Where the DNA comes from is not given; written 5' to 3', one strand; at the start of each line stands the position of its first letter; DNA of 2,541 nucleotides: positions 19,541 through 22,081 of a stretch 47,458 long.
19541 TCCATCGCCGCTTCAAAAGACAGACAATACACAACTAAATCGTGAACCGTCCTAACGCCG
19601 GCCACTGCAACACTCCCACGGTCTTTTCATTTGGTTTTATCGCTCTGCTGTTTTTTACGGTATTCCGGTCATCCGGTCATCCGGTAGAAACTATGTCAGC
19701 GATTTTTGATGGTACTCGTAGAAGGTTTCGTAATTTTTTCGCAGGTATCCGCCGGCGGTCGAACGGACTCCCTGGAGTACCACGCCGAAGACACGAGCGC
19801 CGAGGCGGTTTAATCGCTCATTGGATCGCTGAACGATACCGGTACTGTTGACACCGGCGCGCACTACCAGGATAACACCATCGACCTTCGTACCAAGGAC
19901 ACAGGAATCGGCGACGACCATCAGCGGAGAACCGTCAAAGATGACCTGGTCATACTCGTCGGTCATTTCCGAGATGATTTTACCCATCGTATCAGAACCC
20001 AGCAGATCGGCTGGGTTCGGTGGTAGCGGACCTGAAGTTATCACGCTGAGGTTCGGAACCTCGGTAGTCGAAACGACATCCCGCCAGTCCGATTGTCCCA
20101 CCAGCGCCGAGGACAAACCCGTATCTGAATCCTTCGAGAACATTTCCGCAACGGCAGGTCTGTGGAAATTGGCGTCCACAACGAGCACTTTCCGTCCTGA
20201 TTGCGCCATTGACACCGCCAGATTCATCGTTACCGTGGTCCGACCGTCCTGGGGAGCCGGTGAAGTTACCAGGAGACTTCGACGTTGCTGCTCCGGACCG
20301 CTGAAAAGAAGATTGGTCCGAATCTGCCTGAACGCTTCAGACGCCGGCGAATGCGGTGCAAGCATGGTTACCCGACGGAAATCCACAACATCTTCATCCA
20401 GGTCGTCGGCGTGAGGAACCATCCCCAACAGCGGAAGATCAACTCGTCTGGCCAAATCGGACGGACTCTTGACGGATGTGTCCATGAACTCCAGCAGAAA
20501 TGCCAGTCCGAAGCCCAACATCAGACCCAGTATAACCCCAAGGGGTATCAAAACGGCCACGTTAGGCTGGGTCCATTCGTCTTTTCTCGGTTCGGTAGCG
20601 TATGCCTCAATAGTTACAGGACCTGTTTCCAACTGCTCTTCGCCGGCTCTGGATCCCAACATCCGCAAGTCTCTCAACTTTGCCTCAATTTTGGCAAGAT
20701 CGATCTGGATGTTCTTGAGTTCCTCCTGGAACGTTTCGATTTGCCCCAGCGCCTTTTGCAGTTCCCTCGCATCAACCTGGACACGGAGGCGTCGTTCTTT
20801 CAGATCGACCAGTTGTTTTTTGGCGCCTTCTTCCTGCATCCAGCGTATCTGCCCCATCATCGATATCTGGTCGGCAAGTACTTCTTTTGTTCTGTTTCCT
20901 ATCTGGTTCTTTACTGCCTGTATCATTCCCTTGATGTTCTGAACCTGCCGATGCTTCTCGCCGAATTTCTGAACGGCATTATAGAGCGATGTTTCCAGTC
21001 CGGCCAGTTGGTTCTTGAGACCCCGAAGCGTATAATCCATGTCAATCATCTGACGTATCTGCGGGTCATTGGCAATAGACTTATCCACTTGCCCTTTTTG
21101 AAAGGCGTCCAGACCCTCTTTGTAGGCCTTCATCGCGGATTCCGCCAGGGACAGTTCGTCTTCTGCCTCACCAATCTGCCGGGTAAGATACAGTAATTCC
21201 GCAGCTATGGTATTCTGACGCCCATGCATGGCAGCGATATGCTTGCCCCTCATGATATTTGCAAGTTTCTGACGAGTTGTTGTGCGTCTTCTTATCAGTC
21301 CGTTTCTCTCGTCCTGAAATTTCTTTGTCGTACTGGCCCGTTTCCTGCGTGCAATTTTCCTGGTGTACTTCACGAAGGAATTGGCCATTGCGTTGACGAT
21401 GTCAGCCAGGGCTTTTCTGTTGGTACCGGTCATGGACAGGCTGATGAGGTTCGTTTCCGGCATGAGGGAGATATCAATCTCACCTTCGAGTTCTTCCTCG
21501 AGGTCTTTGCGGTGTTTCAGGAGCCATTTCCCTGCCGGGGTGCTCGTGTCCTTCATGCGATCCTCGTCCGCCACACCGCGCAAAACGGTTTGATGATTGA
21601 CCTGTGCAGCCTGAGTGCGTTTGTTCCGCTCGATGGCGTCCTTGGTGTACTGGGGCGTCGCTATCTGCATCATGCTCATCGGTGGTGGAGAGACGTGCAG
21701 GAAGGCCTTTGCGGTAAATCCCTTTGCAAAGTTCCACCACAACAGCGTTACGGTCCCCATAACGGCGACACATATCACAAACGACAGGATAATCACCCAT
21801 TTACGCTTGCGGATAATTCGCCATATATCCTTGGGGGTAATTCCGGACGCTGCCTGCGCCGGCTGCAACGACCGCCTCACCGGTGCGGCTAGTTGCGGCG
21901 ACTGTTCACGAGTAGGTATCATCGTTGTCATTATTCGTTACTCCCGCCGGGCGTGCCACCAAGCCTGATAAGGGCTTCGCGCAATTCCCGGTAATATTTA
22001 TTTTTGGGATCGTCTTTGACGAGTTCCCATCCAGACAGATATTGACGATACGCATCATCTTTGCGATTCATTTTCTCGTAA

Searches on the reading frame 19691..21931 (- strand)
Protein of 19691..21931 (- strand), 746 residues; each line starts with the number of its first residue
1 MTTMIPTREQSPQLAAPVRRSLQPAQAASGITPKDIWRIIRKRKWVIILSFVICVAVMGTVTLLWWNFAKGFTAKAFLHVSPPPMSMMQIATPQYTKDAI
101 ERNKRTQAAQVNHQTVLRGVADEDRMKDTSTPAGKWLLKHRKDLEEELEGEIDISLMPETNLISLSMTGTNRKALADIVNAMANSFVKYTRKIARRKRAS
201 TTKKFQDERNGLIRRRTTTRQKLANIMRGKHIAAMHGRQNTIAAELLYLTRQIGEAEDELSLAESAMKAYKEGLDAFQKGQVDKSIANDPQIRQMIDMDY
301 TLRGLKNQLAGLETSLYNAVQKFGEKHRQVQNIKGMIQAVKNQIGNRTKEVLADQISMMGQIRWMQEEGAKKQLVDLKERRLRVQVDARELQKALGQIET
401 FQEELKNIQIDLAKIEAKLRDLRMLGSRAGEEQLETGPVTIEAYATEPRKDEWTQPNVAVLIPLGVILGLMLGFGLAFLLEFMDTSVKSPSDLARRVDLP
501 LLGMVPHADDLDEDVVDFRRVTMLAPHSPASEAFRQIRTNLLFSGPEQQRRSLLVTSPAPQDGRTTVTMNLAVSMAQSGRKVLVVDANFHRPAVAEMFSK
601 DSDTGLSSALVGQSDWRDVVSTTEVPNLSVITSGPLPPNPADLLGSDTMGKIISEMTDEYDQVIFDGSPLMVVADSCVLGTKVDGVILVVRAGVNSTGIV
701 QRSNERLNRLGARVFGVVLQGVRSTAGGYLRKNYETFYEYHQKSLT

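Call 12: search_protein_families(library=pfam, proteins=[window:19691-21931:-])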
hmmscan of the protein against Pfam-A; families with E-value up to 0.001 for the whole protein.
window:19691-21931:- (746 aa): 3 families
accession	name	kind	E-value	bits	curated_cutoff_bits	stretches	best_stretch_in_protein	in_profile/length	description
PF13614.12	AAA_31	-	8.3e-12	45.8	27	1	563-692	14-149/177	AAA domain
PF10609.15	ParA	-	6e-07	29.6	27.1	1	563-603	16-56/246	NUBPL iron-transfer P-loop NTPase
PF01656.29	CbiA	-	1.3e-05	25.6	25.4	1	563-718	11-109/125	CobQ/CobB/MinD/ParA nucleotide binding domain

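Call 20: find_homologous_proteins(query=window:19691-21931:-)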
Query window:19691-21931:- (746 aa): 121 proteins with E <= 0.001 among 8000 candidates; the best 120 are listed.
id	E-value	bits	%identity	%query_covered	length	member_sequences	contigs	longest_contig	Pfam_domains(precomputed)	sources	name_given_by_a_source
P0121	0.0e+0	1648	100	100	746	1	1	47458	PF10609.16,PF01656.30,PF13614.13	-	-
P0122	0.0e+0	1221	79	94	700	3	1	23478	PF10609.16,PF13614.13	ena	-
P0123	0.0e+0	1166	72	100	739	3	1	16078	PF10609.16,PF13614.13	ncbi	-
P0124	0.0e+0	1164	71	100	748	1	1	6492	PF10609.16,PF13614.13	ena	-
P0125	0.0e+0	1096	68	100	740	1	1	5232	PF10609.16,PF13614.13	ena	-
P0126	0.0e+0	1071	66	100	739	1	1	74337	PF10609.16,PF13614.13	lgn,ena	-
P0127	0.0e+0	1045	65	100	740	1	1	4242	PF10609.16,PF13614.13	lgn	-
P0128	0.0e+0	1033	64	100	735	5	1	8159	PF10609.16,PF01656.30,PF13614.13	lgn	-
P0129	6.3e-277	939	58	100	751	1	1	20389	PF10609.16,PF13614.13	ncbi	-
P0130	1.5e-235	802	52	100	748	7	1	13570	PF10609.16,PF13614.13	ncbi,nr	ncbi:MAG: polysaccharide biosynthesis tyrosine autokinase [Planctomycetes bacterium]|nr:polysacchari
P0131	3.1e-234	798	53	100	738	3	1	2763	PF10609.16,PF01656.30,PF13614.13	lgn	-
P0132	2.7e-233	795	52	99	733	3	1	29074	PF13614.13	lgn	-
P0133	2.9e-233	794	52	100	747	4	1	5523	PF10609.16,PF13614.13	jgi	-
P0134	8.9e-223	760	51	100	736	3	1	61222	PF10609.16,PF01656.30,PF13614.13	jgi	-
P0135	2.3e-220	752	50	100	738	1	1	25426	PF02706.21,PF10609.16,PF13614.13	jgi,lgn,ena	-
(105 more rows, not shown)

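Call 21: find_encoding_contigs(protein=P0122, flank=10000, max_places=3)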
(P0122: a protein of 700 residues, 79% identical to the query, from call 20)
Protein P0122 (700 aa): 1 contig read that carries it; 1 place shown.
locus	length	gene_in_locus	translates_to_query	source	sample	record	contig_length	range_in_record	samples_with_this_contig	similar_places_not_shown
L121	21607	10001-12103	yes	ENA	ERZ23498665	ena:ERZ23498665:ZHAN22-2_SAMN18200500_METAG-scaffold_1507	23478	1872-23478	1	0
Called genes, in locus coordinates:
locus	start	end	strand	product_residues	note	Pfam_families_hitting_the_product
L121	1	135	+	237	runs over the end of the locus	-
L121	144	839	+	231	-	-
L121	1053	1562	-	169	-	PF13683:rve_3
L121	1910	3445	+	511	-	PF02563:Poly_export, PF10531:SLBB (faint), PF22461:SLBB_2 (faint)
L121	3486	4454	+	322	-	PF09721:Exosortase_EpsH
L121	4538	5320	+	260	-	-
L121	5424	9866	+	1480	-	PF07719:TPR_2 (faint), PF12895:ANAPC3 (faint), PF13414:TPR_11 (faint), PF14559:TPR_19 (weak), PF25062:ARM_TT21_N (weak), PF13424:TPR_12 (weak), PF00515:TPR_1 (weak), PF13424:TPR_12 (weak), +14 more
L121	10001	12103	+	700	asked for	PF10609:ParA (faint), PF13614:AAA_31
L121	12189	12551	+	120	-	PF05635:23S_rRNA_IVP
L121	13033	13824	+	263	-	PF07963:N_methyl (weak)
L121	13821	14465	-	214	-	PF01965:DJ-1_PfpI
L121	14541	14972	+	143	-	-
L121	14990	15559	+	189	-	-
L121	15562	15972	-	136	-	PF08753:NikR_C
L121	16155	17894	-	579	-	PF00890:FAD_binding_2, PF01134:GIDA (weak), PF01266:DAO, PF07992:Pyr_redox_2 (weak), PF12831:FAD_oxidored, PF13450:NAD_binding_8 (weak)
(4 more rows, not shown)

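Call 22: find_encoding_contigs(protein=P0123, flank=10000, max_places=3)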
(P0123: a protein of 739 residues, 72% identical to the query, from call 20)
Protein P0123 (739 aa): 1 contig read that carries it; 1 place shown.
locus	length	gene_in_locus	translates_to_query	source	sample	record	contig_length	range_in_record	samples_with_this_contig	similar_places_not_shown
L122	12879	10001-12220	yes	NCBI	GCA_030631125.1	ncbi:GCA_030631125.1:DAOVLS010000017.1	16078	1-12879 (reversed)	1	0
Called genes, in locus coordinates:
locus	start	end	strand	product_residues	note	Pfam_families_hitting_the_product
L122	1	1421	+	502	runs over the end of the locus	-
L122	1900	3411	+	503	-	PF02563:Poly_export, PF10531:SLBB (faint), PF22461:SLBB_2 (weak)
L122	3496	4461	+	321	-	PF09721:Exosortase_EpsH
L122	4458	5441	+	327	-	-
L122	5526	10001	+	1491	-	PF00515:TPR_1 (faint), PF02259:FAT (faint), PF07719:TPR_2 (faint), PF13181:TPR_8 (faint), PF13432:TPR_16, PF14559:TPR_19, PF25062:ARM_TT21_N (weak), PF13424:TPR_12 (weak), +15 more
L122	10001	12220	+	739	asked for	PF10609:ParA (faint), PF13614:AAA_31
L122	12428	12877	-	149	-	?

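Call 23: find_encoding_contigs(protein=P0126, flank=10000, max_places=3)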
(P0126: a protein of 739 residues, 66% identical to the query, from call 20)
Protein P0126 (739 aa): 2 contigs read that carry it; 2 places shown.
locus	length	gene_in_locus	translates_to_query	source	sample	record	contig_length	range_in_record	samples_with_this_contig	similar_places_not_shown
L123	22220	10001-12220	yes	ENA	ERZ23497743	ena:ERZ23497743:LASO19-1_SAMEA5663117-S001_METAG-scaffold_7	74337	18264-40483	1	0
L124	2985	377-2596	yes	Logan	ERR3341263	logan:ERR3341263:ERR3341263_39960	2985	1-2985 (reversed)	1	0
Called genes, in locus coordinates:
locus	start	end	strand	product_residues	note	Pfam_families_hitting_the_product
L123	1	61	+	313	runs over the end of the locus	-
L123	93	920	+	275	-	-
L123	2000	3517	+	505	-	PF02563:Poly_export, PF10531:SLBB (faint), PF22461:SLBB_2 (faint)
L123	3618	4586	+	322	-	PF09721:Exosortase_EpsH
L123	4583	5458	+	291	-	-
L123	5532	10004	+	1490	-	PF00515:TPR_1 (faint), PF07719:TPR_2 (faint), PF09976:TPR_21 (faint), PF13432:TPR_16 (weak), PF14559:TPR_19, PF25062:ARM_TT21_N (weak), PF13424:TPR_12 (weak), PF12895:ANAPC3 (weak), +15 more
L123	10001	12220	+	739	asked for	PF10609:ParA (faint), PF13614:AAA_31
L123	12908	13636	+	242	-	PF07963:N_methyl (weak)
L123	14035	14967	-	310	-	PF25678:DUF7946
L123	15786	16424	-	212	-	PF01965:DJ-1_PfpI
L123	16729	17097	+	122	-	-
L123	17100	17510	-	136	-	PF01402:RHH_1 (faint), PF08753:NikR_C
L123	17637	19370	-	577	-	PF00890:FAD_binding_2 (weak), PF01134:GIDA (weak), PF01266:DAO, PF07992:Pyr_redox_2 (weak), PF12831:FAD_oxidored, PF13450:NAD_binding_8 (weak)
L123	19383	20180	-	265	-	PF01381:HTH_3, PF12844:HTH_19, PF13413:HTH_25 (weak), PF13560:HTH_31, PF00717:Peptidase_S24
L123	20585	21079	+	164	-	-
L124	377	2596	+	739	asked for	PF10609:ParA (faint), PF13614:AAA_31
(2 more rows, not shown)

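Call 26: find_encoding_contigs(protein=P0121, flank=3000, max_places=5)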
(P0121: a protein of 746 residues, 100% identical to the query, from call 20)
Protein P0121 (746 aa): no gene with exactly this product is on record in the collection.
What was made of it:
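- Tried and rejected: It returned no record (call 26), so the source sample and any independent assembly could not be traced.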
